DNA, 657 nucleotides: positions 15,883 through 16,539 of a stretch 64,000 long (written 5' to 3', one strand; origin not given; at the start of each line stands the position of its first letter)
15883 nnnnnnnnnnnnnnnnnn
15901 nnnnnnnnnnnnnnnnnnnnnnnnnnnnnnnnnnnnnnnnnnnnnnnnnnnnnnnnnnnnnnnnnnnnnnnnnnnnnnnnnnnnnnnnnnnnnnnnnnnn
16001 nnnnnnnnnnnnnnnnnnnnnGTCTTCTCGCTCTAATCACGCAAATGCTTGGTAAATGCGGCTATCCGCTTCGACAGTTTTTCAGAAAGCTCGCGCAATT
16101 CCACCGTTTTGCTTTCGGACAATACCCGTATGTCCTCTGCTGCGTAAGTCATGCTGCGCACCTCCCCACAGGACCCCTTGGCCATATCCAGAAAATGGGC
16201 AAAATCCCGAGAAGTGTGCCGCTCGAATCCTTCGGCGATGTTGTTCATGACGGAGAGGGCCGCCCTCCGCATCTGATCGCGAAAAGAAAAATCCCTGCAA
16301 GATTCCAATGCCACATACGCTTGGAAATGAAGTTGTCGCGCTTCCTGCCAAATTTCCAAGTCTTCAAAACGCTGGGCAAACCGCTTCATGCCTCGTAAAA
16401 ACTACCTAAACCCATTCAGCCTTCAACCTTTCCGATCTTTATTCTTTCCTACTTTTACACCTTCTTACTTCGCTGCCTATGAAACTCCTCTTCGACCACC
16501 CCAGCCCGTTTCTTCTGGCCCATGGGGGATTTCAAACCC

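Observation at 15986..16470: IVS-like cassette 1: a second four-helix-bundle gene bracketed by an inverted repeat between two glycosyltransferase genes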

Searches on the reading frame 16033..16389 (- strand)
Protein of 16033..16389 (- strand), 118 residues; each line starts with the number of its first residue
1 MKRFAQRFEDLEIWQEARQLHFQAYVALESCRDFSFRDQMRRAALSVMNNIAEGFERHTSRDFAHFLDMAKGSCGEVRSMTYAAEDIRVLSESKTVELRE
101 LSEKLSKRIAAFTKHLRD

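Call 6: search_protein_families(library=pfam, proteins=[window:16033-16389:-])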
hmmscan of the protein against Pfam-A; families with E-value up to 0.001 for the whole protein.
window:16033-16389:- (118 aa): 1 family
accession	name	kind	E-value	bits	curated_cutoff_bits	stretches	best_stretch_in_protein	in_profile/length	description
PF05635.17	23S_rRNA_IVP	-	6.1e-30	104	33.8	1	9-110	1-105/106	23S rRNA-intervening sequence protein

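Call 10: find_homologous_proteins(query=window:16036-16389:-, max_evalue=0.00001)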
Query window:16036-16389:- (118 aa): 7867 proteins with E <= 0.00001 among 7878 candidates; the best 120 are listed.
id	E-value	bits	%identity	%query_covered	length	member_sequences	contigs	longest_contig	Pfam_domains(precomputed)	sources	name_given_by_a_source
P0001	8.8e-70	249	100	100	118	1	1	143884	PF05635.18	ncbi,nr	ncbi:MAG: four helix bundle protein [Candidatus Methylacidiphilales bacterium]|nr:four helix bundle 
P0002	2.6e-53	197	56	92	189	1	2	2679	PF05635.18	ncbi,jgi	jgi:four helix bundle protein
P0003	5.1e-48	180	74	97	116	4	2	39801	PF05635.18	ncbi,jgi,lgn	jgi:four helix bundle protein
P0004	5.8e-47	176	68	99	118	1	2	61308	PF05635.18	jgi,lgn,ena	-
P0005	2.5e-46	174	70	97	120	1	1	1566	PF05635.18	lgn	-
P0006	2.5e-46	174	73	97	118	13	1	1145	PF05635.18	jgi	-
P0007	2.6e-46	174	72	97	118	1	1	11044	PF05635.18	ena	-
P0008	3.7e-46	174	73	97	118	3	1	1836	PF05635.18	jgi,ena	-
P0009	3.8e-46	174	73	97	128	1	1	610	PF05635.18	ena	-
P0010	5.7e-46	173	72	97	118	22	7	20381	PF05635.18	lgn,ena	-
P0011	8.5e-46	172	72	97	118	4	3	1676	PF05635.18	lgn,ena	-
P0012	8.8e-46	172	72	97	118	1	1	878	PF05635.18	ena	-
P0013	8.8e-46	172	72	97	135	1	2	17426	PF05635.18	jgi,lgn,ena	jgi:four helix bundle protein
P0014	1.3e-45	172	72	97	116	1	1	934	PF05635.18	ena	-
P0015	1.4e-45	172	70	97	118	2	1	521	PF05635.18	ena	-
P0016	1.4e-45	172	72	97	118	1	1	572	PF05635.18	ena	-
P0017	1.7e-45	171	72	97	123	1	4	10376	PF05635.18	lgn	-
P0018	2.7e-45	171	70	97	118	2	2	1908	PF05635.18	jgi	jgi:four helix bundle protein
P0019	3.0e-45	171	70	97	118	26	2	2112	PF05635.18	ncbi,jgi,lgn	jgi:four helix bundle protein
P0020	3.3e-45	171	72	97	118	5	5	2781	PF05635.18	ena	-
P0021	4.5e-45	170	71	97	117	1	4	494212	PF05635.18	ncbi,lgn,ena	-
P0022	4.9e-45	170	70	97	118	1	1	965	PF05635.18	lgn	-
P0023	6.8e-45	170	70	97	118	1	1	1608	PF05635.18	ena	-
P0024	6.8e-45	170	70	97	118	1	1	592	PF05635.18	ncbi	-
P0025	7.7e-45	169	70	97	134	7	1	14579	PF05635.18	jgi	jgi:four helix bundle protein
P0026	7.7e-45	169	71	97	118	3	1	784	PF05635.18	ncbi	-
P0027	1.1e-44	169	69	97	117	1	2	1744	PF05635.18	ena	-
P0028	1.3e-44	169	71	97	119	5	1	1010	PF05635.18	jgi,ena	jgi:four helix bundle protein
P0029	1.6e-44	168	70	97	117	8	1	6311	PF05635.18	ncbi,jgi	jgi:four helix bundle protein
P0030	1.6e-44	168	73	97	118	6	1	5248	PF05635.18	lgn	-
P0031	1.7e-44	168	70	97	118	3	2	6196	PF05635.18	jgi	jgi:four helix bundle protein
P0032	1.8e-44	168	71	97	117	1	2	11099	PF05635.18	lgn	-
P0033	2.1e-44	168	70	97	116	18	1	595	PF05635.18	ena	-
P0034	2.2e-44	168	68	97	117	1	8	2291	PF05635.18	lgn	-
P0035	2.2e-44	168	70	96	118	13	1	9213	PF05635.18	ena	-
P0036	2.8e-44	168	69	97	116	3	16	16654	PF05635.18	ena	-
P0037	3.2e-44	167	69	99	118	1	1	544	PF05635.18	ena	-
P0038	3.3e-44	167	69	97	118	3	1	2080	PF05635.18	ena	-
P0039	4.6e-44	167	68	97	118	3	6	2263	PF05635.18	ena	-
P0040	4.7e-44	167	69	97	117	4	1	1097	PF05635.18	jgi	jgi:four helix bundle protein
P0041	4.7e-44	167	70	97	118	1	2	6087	PF05635.18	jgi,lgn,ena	jgi:four helix bundle protein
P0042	5.5e-44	167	71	97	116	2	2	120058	PF05635.18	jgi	jgi:four helix bundle protein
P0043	6.1e-44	166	68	97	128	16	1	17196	PF05635.18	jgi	-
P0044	6.9e-44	166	69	97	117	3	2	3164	PF05635.18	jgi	jgi:four helix bundle protein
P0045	8.1e-44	166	68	97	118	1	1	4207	PF05635.18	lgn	-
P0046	8.6e-44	166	69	97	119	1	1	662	PF05635.18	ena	-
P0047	9.3e-44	166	68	97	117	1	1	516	PF05635.18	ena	-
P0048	1.2e-43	166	69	97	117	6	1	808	PF05635.18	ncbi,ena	-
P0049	1.3e-43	165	68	97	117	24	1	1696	PF05635.18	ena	-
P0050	1.4e-43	165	68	97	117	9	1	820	PF05635.18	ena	-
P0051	1.6e-43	165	68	97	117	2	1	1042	PF05635.18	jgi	jgi:four helix bundle protein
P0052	1.9e-43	165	68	97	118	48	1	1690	PF05635.18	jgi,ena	jgi:hypothetical protein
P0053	2.1e-43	165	68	97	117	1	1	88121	PF05635.18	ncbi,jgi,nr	ncbi:MAG: four helix bundle protein [Chthoniobacterales bacterium]|nr:four helix bundle protein [Cht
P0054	2.4e-43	165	69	97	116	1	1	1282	PF05635.18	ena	-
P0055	2.4e-43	165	68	97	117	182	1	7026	PF05635.18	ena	-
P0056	2.5e-43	165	69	97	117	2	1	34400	PF05635.18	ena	-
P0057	2.7e-43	164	68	97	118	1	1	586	PF05635.18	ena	-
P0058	3.2e-43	164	68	97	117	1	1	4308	PF05635.18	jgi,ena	-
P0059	3.6e-43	164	68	97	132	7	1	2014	PF05635.18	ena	-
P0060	3.7e-43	164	68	97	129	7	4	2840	PF05635.18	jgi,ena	jgi:four helix bundle protein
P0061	4.6e-43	164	71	96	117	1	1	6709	PF05635.18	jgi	jgi:four helix bundle protein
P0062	4.8e-43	164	68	97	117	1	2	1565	PF05635.18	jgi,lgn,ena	jgi:four helix bundle protein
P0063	5.3e-43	163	68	97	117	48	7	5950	PF05635.18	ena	-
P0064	5.3e-43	163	68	97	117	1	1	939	PF05635.18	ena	-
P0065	6.6e-43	163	68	97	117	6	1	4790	PF05635.18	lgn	-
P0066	6.8e-43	163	68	97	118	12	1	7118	PF05635.18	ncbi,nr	ncbi:MAG: four helix bundle protein [Verrucomicrobia bacterium]|nr:four helix bundle protein [Verruc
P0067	7.3e-43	163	68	97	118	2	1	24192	PF05635.18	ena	-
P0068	7.8e-43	163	67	97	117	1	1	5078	PF05635.18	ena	-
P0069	8.9e-43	163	68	97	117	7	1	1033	PF05635.18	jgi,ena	jgi:four helix bundle protein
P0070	9.6e-43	163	68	97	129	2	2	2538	PF05635.18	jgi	jgi:four helix bundle protein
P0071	1.0e-42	163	67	97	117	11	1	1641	PF05635.18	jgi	jgi:four helix bundle protein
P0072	1.3e-42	162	67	97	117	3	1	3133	PF05635.18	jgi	jgi:four helix bundle protein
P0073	1.4e-42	162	68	97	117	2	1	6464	PF05635.18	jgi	-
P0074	1.5e-42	162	65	97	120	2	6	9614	PF05635.18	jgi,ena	-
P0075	1.5e-42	162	66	97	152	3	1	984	PF05635.18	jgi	-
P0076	1.7e-42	162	67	97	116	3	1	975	PF05635.18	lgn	-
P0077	1.8e-42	162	68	97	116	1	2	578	PF05635.18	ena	-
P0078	1.9e-42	162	68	97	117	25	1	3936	PF05635.18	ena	-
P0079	1.9e-42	162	68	97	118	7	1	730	PF05635.18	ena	-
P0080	2.0e-42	162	65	99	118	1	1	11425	PF05635.18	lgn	-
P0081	2.3e-42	161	68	97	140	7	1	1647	PF05635.18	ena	-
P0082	2.3e-42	161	68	97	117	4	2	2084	PF05635.18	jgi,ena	jgi:four helix bundle protein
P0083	2.4e-42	161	67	96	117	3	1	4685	PF05635.18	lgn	-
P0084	2.7e-42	161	68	97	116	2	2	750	PF05635.18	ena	-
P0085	2.8e-42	161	67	97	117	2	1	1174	PF05635.18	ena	-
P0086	3.0e-42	161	69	97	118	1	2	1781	PF05635.18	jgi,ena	jgi:four helix bundle protein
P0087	3.4e-42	161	68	97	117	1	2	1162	PF05635.18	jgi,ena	-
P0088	3.6e-42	161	67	97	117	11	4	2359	PF05635.18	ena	-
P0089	4.0e-42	161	68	97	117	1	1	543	PF05635.18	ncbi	-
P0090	4.0e-42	161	68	97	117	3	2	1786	PF05635.18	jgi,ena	-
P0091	4.1e-42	161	67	96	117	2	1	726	PF05635.18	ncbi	-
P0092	4.2e-42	161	68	97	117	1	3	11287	PF05635.18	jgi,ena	-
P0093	4.5e-42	160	68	97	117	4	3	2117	PF05635.18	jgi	-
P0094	5.1e-42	160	67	97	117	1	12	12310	PF05635.18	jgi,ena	-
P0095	6.0e-42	160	68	97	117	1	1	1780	PF05635.18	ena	-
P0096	6.6e-42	160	66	97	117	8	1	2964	PF05635.18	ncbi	ncbi:MAG: four helix bundle protein [Sphaerospermopsis kisseleviana]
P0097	6.6e-42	160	67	97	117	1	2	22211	PF05635.18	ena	-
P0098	7.3e-42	160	68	97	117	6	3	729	PF05635.18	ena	-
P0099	7.9e-42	160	67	97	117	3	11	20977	PF05635.18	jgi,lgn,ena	jgi:four helix bundle protein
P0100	7.9e-42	160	67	97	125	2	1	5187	PF05635.18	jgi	-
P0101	8.0e-42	160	67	97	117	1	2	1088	PF05635.18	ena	-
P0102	8.3e-42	160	68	97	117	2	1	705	PF05635.18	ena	-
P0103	8.3e-42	160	65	97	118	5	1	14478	PF05635.18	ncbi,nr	ncbi:MAG: four helix bundle protein [Verrucomicrobia bacterium]|nr:four helix bundle protein [Verruc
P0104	9.6e-42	159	68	99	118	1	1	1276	PF05635.18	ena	-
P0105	1.2e-41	159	66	97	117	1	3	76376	PF05635.18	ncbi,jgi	jgi:four helix bundle protein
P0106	1.5e-41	159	68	97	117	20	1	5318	PF05635.18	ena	-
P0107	1.8e-41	159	66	97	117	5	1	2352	PF05635.18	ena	-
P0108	1.9e-41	158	68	97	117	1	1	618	PF05635.18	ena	-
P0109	2.4e-41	158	67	97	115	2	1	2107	PF05635.18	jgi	-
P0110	2.6e-41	158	69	97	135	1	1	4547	PF05635.18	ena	-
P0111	3.5e-41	158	67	97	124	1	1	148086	PF05635.18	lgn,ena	-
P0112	5.1e-41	157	67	97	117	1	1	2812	PF05635.18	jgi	jgi:four helix bundle protein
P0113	5.9e-41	157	66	97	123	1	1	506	PF05635.18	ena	-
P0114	8.5e-41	156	65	97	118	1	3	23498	PF05635.18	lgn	-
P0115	1.0e-40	156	64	97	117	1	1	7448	PF05635.18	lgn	-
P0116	1.1e-40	156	66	97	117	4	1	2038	PF05635.18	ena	-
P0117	1.1e-40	156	65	97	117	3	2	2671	PF05635.18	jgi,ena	jgi:four helix bundle protein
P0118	2.3e-40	155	65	97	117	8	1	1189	PF05635.18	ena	-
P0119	2.4e-40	155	64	97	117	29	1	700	PF05635.18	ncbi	-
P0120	6.8e-40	153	66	97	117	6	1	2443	PF05635.18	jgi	jgi:four helix bundle protein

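Call 13: find_related_loci(query=A1, collection=genome_contigs, flank=3000)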
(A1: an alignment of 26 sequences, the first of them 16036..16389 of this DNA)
Query A1 (118 aa) in genome_contigs; peptide patterns used: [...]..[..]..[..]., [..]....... (x = any residue, [..] = any of these).
600 stretches matched a pattern (row limit reached: there are more); 518 encode a relative of the query (tblastn E <= 1e-3); the best 80 are kept; 80 distinct loci.
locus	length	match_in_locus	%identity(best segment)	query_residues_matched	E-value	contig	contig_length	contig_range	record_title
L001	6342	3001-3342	71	4-117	2e-52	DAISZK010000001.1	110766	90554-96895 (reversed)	MAG TPA_asm: Chthoniobacterales bacterium isolate CTOTU22592 NODE_1_length_110766_cov_10.572834, whole genome shotgun se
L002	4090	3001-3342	62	4-117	6e-44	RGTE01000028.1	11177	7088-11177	MAG: Verrucomicrobia bacterium isolate WB9_2xD_007 contig_100_27, whole genome shotgun sequence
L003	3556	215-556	62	4-117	6e-44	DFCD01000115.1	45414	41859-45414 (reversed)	MAG TPA_asm: Verrucomicrobia bacterium UBA3063 UBA3063_contig_235, whole genome shotgun sequence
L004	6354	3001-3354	63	4-117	2e-43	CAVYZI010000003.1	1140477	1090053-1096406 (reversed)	MAG: uncultured Verrucomicrobiae bacterium isolate MFD02416.bin.2.43 genome assembly, contig: contig_2504, whole genome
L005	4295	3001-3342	61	4-117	5e-43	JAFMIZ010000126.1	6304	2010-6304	MAG: Pedosphaera sp. isolate DEBay_Sum019D_L_G_12 NODE_15540_length_6304_cov_5.557849, whole genome shotgun sequence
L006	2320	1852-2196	57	4-118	1e-39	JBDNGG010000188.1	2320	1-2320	MAG: Terrimicrobiaceae bacterium isolate concoct.179.WLB k141_362741, whole genome shotgun sequence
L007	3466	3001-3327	61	4-112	5e-39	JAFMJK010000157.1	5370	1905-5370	MAG: Chthoniobacterales bacterium isolate DEBay_Sum019D_L_G_169 NODE_19742_length_5370_cov_3.969520, whole genome shotgu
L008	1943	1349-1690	58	4-117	8e-39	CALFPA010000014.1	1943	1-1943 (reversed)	MAG TPA_asm: uncultured Spartobacteria bacterium isolate ERR2206776_bin.60_CONCOCT_v1.1_MAG genome assembly, contig: ERZ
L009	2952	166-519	56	4-117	6e-38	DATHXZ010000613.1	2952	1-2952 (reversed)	MAG TPA_asm: Chthoniobacterales bacterium isolate SMAG_U16198 k141_281448, whole genome shotgun sequence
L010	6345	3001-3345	58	4-117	1e-37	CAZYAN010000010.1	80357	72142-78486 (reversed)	MAG TPA_asm: uncultured Opitutales bacterium isolate SRP268622_co1_186 genome assembly, contig: NODE_472_length_80357_co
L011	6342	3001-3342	58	4-117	1e-37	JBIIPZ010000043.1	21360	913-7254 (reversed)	MAG: Terrimicrobiaceae bacterium isolate ME2003-06-27_3300042884_group2_bin33 Rohwer_bin2584_scaffold_1107_c2, whole gen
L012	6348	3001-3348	50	1-116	3e-33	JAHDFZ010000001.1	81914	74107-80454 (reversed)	MAG: Verrucomicrobia bacterium isolate MAG-34 RZ_809, whole genome shotgun sequence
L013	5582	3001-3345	47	6-117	2e-31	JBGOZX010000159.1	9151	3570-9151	MAG: Bacteroidia bacterium isolate OBJ_0618_130150_142 k141_2087480_length_9151_cov_9.9780, whole genome shotgun sequenc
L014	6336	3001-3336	47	5-116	8e-31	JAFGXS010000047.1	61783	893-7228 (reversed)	MAG: Bacteroidales bacterium isolate ZodW_Metabat.54 k87_7551903, whole genome shotgun sequence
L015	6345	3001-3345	46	6-117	8e-30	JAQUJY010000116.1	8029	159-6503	MAG: Bacteroidales bacterium isolate STCSWMC_95 NODE_29122_length_8029_cov_7.437737_ST_CSWMC, whole genome shotgun seque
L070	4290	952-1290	45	7-116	1e-26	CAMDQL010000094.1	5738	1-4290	MAG: Flavobacterium psychrophilum isolate ZE-03apr19-142 genome assembly, contig: ZE-03apr19-C36877, whole genome shotgu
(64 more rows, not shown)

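Call 25: search_protein_families(library=pfam, alignment_id=A3, max_evalue=0.00001)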
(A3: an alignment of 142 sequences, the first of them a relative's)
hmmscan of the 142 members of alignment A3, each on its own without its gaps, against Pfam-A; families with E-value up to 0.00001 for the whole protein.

A. member 1, L001:2358-2909:+ (183 aa): 1 family
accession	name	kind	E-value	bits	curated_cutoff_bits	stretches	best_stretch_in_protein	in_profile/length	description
PF00908.23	dTDP_sugar_isom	-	3.1e-66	222.6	27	1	6-177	2-167/168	dTDP-4-dehydrorhamnose 3,5-epimerase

B. families by the number of members that match (of 142 scanned): 154 families (the first 25 are shown)
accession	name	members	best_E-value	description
PF00005.33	ABC_tran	18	3e-54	ABC transporter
PF02463.25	SMC_N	15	5.5e-10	RecF/RecN/SMC N terminal domain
PF01458.23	SUFBD_core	10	6.7e-86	SUF system FeS cluster assembly, SufBD core domain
PF19295.5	SufBD_N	10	5.4e-27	SufBD protein N-terminal region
PF01370.27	Epimerase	8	5.3e-71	NAD dependent epimerase/dehydratase family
PF16363.11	GDP_Man_Dehyd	7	1e-145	GDP-mannose 4,6 dehydratase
PF06144.19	DNA_pol3_delta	7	1.9e-20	DNA polymerase III, delta subunit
PF21694.2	DNA_pol3_delta_C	7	1.3e-11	DNA polymerase III delta subunit, C-terminal domain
PF22461.2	SLBB_2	6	7e-11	SLBB domain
PF13304.12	AAA_21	5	4.7e-18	AAA domain, putative AbiEii toxin, Type IV TA system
PF13614.12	AAA_31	5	6.1e-15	AAA domain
PF04321.23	RmlD_sub_bind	5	3e-13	RmlD substrate binding domain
PF13807.11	GNVR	5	1.9e-11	G-rich domain on putative tyrosine kinase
PF10531.15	SLBB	5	4.8e-09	SLBB domain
PF01406.26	tRNA-synt_1e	4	3.6e-99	tRNA synthetases class I (C) catalytic domain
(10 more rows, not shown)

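Call 36: search_solved_structures(query=window:16036-16389:-, max_evalue=0.001, show_alignments=1)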
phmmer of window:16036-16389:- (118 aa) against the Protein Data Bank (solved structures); distinct sequences matched with E-value up to 0.001: 1.
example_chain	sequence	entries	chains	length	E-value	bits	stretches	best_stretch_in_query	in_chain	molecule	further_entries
2gsc_A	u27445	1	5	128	5.9e-09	39.5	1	5-86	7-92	Putative uncharacterized protein XCC0516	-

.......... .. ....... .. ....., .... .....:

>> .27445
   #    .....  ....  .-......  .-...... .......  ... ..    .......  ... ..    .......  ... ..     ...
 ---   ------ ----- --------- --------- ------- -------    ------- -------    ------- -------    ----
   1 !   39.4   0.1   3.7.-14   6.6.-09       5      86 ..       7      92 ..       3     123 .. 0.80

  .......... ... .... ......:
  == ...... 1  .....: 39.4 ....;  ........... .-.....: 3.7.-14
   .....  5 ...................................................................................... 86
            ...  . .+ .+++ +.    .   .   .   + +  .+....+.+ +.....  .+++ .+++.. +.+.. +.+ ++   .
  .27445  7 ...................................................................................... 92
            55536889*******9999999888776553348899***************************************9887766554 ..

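Call 47: find_related_loci(query=L070:1391-2704:+, collection=metagenome_contigs, flank=2500)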
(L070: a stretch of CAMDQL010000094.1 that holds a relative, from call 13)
Query L070:1391-2704:+ (438 aa) in metagenome_contigs; peptide patterns used: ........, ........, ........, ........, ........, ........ (x = any residue, [..] = any of these).
600 stretches matched a pattern (row limit reached: there are more); 569 encode a relative of the query (tblastn E <= 1e-3); the best 80 are kept; 80 distinct loci.
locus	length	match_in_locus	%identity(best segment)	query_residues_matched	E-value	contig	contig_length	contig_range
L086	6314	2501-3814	97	1-438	0e+0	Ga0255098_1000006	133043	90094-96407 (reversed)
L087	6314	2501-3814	96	1-438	0e+0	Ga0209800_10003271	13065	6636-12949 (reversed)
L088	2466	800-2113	96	1-438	0e+0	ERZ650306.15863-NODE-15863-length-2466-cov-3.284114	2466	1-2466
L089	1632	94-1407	95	1-438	0e+0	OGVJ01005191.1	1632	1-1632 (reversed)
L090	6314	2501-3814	95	1-438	0e+0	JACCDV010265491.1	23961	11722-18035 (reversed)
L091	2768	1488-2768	98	1-427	0e+0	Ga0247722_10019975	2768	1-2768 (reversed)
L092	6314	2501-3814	95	1-438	0e+0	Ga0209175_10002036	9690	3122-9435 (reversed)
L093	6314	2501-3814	95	1-438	0e+0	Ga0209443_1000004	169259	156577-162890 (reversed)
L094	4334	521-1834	94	1-438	0e+0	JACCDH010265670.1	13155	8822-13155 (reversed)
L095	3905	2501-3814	93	1-438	0e+0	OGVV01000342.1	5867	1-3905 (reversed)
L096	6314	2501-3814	93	1-438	0e+0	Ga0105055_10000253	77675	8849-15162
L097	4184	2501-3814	91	1-438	0e+0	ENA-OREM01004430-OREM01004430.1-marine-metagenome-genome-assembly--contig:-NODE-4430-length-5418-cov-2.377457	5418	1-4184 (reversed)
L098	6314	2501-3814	93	1-438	0e+0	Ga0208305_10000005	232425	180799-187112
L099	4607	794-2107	93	1-438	0e+0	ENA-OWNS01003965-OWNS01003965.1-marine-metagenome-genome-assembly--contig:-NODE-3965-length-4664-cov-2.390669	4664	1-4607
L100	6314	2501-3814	91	1-438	0e+0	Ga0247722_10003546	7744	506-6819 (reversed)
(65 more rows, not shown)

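Call 60: search_protein_families(library=ncbifam, proteins=[window:16036-16389:-])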
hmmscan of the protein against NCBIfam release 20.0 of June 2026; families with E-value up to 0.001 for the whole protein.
window:16036-16389:- (118 aa): 3 families
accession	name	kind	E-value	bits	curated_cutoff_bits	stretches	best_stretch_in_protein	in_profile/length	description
NF008912.0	PRK12275.1-6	subfamily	3e-32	111.1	124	1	7-116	2-111/117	hypothetical protein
TIGR02436.1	TIGR02436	subfamily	8e-27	93.6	24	1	13-116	1-108/109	four helix bundle protein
NF008911.0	PRK12275.1-2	subfamily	2.1e-16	60.5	137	1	7-117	3-116/118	hypothetical protein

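Call 61: search_protein_families(library=padloc, proteins=[window:16036-16389:-], max_evalue=0.01)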
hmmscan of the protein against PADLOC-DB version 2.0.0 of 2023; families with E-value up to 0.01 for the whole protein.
window:16036-16389:- (118 aa): 0 families

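Call 74: predict_structure(alignment_id=A1)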
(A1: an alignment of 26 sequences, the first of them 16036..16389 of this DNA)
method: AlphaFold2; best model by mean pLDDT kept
length: 118 residues; sequences in the alignment: 26
mean_pLDDT: 93.6   pTM: 0.86
mean pLDDT of the five models: 93.6, 93.2, 93.1, 92.8, 91.6
residues with pLDDT >= 90: 101; 70-90: 11; 50-70: 5; < 50: 1
segments of 3 or more residues with pLDDT < 50: none
pLDDT, mean of each block of 10 residues (from residue 1): 64 95 97 97 98 91 96 98 97 98 98 92
secondary structure, 60 per line:
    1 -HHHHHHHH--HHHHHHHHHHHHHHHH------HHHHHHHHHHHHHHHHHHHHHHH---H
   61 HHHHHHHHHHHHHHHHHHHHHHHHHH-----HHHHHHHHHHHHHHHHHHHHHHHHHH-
elements in order: H2-9 H12-27 H34-56 H60-86 H92-117
